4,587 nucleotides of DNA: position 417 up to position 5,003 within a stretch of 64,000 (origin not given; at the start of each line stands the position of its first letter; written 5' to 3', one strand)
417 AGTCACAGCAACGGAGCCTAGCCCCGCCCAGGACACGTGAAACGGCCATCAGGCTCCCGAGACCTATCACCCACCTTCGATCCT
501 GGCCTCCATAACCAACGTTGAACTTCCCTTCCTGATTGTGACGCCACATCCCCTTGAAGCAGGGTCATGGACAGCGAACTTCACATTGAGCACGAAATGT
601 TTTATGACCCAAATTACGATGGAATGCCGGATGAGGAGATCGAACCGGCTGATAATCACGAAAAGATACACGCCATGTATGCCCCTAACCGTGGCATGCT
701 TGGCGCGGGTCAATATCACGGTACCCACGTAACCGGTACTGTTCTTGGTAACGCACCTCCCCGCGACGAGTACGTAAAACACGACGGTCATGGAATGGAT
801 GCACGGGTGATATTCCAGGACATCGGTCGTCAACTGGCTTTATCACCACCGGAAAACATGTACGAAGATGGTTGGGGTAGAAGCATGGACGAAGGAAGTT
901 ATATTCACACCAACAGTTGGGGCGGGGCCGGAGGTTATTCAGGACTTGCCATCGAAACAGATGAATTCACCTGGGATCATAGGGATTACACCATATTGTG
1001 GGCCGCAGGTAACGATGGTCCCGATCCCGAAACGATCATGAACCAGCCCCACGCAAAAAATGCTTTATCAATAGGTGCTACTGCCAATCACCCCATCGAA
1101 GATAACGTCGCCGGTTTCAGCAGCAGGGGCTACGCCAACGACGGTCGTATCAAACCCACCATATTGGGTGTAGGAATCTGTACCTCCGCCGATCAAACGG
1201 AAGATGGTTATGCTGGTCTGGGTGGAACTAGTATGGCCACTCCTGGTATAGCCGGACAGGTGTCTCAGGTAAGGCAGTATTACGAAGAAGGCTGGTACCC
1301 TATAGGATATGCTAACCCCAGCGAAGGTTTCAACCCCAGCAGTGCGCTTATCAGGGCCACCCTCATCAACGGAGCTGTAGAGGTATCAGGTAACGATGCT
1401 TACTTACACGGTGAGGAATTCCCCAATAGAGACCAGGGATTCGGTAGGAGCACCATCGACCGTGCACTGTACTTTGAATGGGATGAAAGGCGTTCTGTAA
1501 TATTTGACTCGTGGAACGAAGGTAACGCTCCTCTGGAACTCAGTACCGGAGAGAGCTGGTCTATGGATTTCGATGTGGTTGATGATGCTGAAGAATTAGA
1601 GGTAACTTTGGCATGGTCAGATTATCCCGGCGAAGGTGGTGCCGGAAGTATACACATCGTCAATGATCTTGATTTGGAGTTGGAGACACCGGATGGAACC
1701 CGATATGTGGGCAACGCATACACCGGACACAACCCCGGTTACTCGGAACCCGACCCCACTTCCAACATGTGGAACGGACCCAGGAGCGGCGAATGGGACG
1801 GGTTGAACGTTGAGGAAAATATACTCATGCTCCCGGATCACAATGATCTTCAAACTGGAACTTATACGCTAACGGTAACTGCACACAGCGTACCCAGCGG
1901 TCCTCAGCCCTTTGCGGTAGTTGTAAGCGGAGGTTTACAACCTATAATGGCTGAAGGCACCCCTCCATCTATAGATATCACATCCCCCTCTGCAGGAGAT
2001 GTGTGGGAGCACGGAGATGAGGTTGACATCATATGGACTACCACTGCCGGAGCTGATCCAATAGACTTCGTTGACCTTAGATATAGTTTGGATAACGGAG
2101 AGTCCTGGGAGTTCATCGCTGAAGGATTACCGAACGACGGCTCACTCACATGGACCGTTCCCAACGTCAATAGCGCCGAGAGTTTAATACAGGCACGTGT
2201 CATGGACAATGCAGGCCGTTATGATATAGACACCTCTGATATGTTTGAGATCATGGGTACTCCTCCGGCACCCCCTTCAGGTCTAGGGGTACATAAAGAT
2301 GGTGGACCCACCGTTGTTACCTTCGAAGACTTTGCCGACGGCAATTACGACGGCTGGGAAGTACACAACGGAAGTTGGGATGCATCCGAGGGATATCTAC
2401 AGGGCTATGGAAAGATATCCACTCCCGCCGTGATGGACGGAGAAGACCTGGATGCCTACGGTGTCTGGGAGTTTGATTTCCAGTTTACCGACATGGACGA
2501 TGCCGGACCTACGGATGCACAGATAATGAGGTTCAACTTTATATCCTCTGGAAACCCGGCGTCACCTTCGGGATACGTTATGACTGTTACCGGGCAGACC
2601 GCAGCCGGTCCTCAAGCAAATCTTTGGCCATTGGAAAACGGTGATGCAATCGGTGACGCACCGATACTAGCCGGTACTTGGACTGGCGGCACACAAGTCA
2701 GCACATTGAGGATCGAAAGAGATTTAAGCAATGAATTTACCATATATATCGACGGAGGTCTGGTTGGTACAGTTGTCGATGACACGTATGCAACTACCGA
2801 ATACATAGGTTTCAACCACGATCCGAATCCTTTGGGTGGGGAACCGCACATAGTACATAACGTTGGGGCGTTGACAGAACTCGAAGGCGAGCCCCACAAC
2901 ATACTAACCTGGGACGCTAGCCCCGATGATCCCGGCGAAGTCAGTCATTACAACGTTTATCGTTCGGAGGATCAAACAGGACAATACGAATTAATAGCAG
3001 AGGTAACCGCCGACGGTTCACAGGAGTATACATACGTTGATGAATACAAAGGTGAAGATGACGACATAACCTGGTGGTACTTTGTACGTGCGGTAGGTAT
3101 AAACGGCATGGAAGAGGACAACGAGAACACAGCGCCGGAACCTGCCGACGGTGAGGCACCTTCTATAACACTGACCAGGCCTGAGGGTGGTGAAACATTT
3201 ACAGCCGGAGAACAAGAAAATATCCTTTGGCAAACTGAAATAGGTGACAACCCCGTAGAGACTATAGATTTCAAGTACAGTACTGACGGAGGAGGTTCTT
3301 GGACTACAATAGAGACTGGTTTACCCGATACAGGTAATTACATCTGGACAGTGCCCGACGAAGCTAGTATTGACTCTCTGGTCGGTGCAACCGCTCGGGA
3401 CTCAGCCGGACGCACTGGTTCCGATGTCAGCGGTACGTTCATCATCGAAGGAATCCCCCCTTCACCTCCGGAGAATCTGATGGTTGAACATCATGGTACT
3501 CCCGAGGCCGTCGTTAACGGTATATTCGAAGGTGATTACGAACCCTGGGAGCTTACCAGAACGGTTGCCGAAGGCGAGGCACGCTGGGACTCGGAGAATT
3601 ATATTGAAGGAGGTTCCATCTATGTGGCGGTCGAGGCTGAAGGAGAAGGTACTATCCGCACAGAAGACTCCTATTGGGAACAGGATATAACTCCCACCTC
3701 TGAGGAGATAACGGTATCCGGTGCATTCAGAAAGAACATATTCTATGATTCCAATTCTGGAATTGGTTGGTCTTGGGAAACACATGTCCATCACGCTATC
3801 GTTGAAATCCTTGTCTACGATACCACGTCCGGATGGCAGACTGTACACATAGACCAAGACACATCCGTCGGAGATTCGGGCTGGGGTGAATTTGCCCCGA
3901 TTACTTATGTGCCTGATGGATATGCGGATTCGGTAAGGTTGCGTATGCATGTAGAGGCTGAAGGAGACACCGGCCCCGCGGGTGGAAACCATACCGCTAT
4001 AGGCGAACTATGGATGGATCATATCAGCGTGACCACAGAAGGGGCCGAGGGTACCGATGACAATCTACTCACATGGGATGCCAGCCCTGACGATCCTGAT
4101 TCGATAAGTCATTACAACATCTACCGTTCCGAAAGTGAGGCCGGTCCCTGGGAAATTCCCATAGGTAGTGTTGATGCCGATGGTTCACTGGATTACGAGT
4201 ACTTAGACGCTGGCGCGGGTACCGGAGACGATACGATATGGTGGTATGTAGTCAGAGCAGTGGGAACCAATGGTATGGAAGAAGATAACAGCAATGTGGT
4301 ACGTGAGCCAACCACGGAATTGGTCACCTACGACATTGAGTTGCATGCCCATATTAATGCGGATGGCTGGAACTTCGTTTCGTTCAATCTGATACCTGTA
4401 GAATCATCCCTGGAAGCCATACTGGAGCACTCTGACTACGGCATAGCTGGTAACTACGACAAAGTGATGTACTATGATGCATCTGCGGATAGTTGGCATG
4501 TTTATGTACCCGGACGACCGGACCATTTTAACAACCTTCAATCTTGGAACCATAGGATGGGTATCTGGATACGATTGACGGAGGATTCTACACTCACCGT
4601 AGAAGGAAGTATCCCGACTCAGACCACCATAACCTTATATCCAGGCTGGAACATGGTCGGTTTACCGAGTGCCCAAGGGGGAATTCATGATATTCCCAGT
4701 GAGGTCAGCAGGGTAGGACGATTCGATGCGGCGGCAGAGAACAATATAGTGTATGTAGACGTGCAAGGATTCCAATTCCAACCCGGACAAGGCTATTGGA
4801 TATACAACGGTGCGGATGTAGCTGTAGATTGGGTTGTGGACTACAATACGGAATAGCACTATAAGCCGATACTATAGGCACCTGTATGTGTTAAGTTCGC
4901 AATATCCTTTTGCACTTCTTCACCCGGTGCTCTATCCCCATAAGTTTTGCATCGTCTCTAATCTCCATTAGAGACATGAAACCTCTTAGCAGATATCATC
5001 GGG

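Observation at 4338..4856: Conserved C-terminal domain of about 172 aa shared by the S8 and M14 peptidases (paralog at 9469-9990), a candidate cell-surface targeting or anchoring module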

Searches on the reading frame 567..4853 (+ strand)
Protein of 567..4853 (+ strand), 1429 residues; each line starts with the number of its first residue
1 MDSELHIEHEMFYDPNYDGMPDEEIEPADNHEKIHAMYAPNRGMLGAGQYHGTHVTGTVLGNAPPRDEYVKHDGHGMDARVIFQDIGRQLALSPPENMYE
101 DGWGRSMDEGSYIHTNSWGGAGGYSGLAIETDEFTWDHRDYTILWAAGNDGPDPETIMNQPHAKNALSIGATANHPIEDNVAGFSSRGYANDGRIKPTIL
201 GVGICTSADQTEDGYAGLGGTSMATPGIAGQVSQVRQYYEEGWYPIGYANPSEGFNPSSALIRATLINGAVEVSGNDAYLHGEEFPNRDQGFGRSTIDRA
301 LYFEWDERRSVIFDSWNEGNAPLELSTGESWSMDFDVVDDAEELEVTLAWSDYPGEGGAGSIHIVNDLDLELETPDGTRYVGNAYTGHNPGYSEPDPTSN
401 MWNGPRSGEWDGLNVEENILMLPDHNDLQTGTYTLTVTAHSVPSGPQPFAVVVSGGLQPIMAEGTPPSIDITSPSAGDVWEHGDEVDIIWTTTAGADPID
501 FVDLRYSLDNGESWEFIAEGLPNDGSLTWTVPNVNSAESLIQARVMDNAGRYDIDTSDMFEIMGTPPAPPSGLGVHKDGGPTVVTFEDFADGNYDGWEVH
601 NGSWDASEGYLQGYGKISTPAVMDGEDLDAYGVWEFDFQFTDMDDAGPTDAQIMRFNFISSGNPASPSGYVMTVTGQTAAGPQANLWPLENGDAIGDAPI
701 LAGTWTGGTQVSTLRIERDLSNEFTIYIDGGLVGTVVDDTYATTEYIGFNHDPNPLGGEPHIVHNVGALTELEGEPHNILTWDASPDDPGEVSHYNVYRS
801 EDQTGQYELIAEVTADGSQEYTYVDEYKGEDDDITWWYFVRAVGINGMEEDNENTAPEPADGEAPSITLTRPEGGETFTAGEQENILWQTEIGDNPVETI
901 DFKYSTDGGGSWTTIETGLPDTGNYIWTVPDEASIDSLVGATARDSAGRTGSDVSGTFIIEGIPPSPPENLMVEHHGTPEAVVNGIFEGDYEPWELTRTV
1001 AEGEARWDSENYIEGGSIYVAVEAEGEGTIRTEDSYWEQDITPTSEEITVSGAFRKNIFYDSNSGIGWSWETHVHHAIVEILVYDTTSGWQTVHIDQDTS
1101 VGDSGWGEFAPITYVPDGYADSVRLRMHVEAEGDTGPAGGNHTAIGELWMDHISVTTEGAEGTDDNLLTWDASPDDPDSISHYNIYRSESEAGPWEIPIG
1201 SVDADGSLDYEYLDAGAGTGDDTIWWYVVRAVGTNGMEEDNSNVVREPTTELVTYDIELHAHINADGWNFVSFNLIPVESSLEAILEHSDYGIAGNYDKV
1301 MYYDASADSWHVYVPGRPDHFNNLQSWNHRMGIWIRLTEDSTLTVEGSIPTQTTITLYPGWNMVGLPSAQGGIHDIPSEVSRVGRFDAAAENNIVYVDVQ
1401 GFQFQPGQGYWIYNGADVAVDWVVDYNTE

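Call 5: search_protein_families(library=pfam, proteins=[window:567-4853:+], max_evalue=1)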
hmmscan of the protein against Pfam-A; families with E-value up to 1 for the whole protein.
window:567-4853:+ (1429 aa): 5 families
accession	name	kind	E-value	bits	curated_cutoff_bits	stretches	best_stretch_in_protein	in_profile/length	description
PF00082.27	Peptidase_S8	-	1.7e-27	96.9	21.8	1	44-293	49-288/288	Subtilase family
PF10342.15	Kre9_KNH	-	1.3e-08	35.9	24.6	1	473-562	1-94/94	Kre9/KNH-like N-terminal Ig-like domain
PF21471.3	Reelin_subrepeat-B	-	0.0025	18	27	0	894-917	54-77/127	Reelin subrepeat B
PF02012.26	BNR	-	0.021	15.2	27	0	506-515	2-11/12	BNR/Asp-box repeat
PF17957.7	Big_7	-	0.083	14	24.1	1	467-536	1-63/70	Bacterial Ig domain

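Call 6: search_protein_families(library=ncbifam, proteins=[window:567-4853:+], max_evalue=1)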
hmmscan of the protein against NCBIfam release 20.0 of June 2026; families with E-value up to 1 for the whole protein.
window:567-4853:+ (1429 aa): 3 families
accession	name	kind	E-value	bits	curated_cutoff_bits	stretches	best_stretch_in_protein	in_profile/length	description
NF040553.1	SGO_0316_fam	subfamily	0.0034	15.1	1400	1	180-241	652-713/1486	SGO_0316/SGO_0317 family LPXTG-anchored serine peptidase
NF040809.1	germ_prot_CspBA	exception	0.0045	14.6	1250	1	153-239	963-1048/1099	bifunctional germination protease/germinant receptor pseudoprotease CspBA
TIGR03921.1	T7SS_mycosin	equivalog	0.042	12.9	278.75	1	138-241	147-249/353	type VII secretion-associated serine protease mycosin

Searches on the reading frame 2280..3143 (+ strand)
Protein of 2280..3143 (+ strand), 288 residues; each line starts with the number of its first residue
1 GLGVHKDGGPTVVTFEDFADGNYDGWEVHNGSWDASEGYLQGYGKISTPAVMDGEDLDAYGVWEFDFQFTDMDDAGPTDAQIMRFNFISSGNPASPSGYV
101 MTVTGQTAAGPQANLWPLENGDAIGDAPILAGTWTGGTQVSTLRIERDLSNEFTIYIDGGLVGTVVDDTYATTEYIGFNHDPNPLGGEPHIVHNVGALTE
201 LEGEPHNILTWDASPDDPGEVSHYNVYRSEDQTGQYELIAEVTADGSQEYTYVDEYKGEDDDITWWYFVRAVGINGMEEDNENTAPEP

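Call 69: search_solved_structures(query=window:2280-3143:+, max_evalue=10)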
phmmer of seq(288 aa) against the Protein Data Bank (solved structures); distinct sequences matched with E-value up to 10: 1.
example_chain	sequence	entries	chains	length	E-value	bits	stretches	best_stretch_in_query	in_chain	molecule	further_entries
5nqs_A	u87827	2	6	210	0.22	14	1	22-47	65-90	Protein TOPLESS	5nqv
